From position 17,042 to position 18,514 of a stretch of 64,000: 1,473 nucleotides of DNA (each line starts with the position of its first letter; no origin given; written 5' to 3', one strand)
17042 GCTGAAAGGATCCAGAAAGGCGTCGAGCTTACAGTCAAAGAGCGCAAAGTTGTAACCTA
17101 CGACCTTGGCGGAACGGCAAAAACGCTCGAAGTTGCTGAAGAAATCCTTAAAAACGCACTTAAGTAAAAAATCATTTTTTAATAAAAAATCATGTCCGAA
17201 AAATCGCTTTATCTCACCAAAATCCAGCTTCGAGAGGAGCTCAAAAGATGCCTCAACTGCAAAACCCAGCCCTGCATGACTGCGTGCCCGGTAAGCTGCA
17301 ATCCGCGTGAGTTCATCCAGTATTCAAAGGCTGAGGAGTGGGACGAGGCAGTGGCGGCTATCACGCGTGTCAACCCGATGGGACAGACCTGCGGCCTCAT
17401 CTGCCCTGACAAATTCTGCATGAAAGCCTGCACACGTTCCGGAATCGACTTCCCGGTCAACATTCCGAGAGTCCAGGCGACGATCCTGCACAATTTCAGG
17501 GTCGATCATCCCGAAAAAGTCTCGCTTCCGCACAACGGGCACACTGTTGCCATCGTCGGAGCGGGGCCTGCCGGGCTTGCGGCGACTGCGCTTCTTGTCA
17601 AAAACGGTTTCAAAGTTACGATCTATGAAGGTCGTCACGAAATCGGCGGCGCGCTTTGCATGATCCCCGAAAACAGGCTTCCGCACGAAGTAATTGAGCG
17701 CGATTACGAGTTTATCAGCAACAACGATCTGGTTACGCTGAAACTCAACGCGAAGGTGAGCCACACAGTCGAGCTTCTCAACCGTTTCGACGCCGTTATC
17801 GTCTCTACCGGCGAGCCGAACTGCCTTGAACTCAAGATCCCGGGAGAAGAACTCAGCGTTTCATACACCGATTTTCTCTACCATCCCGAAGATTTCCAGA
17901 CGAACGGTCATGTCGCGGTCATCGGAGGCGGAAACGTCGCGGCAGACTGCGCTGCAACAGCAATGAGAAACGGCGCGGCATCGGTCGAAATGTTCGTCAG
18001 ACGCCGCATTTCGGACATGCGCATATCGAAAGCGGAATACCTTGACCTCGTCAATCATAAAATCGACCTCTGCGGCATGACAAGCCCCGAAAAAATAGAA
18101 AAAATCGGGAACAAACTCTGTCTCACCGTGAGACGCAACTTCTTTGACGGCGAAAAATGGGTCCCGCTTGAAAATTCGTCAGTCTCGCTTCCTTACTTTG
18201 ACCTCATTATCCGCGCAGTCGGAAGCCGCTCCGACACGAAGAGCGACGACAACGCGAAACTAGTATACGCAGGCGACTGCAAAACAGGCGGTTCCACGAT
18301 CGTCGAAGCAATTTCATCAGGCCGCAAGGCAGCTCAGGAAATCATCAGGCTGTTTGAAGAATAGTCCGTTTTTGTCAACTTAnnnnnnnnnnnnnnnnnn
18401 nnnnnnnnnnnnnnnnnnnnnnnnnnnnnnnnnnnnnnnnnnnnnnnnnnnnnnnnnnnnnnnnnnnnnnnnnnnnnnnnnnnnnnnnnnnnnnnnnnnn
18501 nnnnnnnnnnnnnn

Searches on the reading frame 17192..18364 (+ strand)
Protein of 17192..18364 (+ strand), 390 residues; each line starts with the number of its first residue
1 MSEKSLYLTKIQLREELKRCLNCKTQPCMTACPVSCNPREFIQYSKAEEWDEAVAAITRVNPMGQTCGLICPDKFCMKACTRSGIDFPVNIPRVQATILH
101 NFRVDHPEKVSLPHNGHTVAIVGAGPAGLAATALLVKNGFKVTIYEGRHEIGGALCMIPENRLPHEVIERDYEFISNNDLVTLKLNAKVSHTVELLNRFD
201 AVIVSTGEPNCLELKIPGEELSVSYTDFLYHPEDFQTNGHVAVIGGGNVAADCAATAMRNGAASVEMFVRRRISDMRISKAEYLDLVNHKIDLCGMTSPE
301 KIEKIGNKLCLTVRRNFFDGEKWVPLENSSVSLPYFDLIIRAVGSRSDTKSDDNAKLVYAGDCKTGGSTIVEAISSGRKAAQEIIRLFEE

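Call 3: search_protein_families(library=pfam, proteins=[window:17192-18364:+], max_evalue=0.01)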
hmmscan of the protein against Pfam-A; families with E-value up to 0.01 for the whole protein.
window:17192-18364:+ (390 aa): 20 families
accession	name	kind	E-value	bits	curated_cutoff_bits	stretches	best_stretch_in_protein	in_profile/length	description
PF14691.11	Fer4_20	-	9.7e-20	70.9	25.8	1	4-101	8-107/113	Dihydroprymidine dehydrogenase domain II, 4Fe-4S cluster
PF07992.20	Pyr_redox_2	-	2.6e-16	60.4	26.1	1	118-355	2-247/291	Pyridine nucleotide-disulphide oxidoreductase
PF13738.12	Pyr_redox_3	-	2e-12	47.4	30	2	201-274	127-199/305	Pyridine nucleotide-disulphide oxidoreductase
PF13450.12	NAD_binding_8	-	8.1e-10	39.3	21.9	1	121-154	1-34/68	NAD(P)-binding Rossmann-like domain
PF01593.30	Amino_oxidase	-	2.8e-07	30.6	19.8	1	127-177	2-49/443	Flavin containing amine oxidoreductase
PF00070.33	Pyr_redox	-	5.7e-07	30.4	22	1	240-308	1-72/82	Pyridine nucleotide-disulphide oxidoreductase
PF01262.27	AlaDh_PNT_C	-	3.1e-06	27.2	23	0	118-150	30-62/214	Alanine dehydrogenase/PNT, C-terminal domain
PF01946.23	Thi4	-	2.7e-05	24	26.2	1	118-154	19-56/235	Thi4 family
PF13241.12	NAD_binding_7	-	3.3e-05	24.8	22.1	0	115-209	6-72/104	Putative NAD(P)-binding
PF01494.25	FAD_binding_3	-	0.00018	21.3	22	1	118-146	3-31/349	FAD binding domain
PF03486.20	HI0933_like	-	0.00054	19.9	50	1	118-155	2-39/244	HI0933-like protein Rossmann domain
PF12831.13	FAD_oxidored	-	0.00079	19.3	27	1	119-155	2-38/416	FAD dependent oxidoreductase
PF13434.12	Lys_Orn_oxgnase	-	0.0019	17.9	21.3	0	200-272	149-223/339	L-lysine 6-monooxygenase/L-ornithine 5-monooxygenase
PF01266.30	DAO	-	0.0027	17.7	27.9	1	119-154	2-38/353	FAD dependent oxidoreductase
PF00890.30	FAD_binding_2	-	0.004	16.9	20.4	1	119-155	2-38/414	FAD binding domain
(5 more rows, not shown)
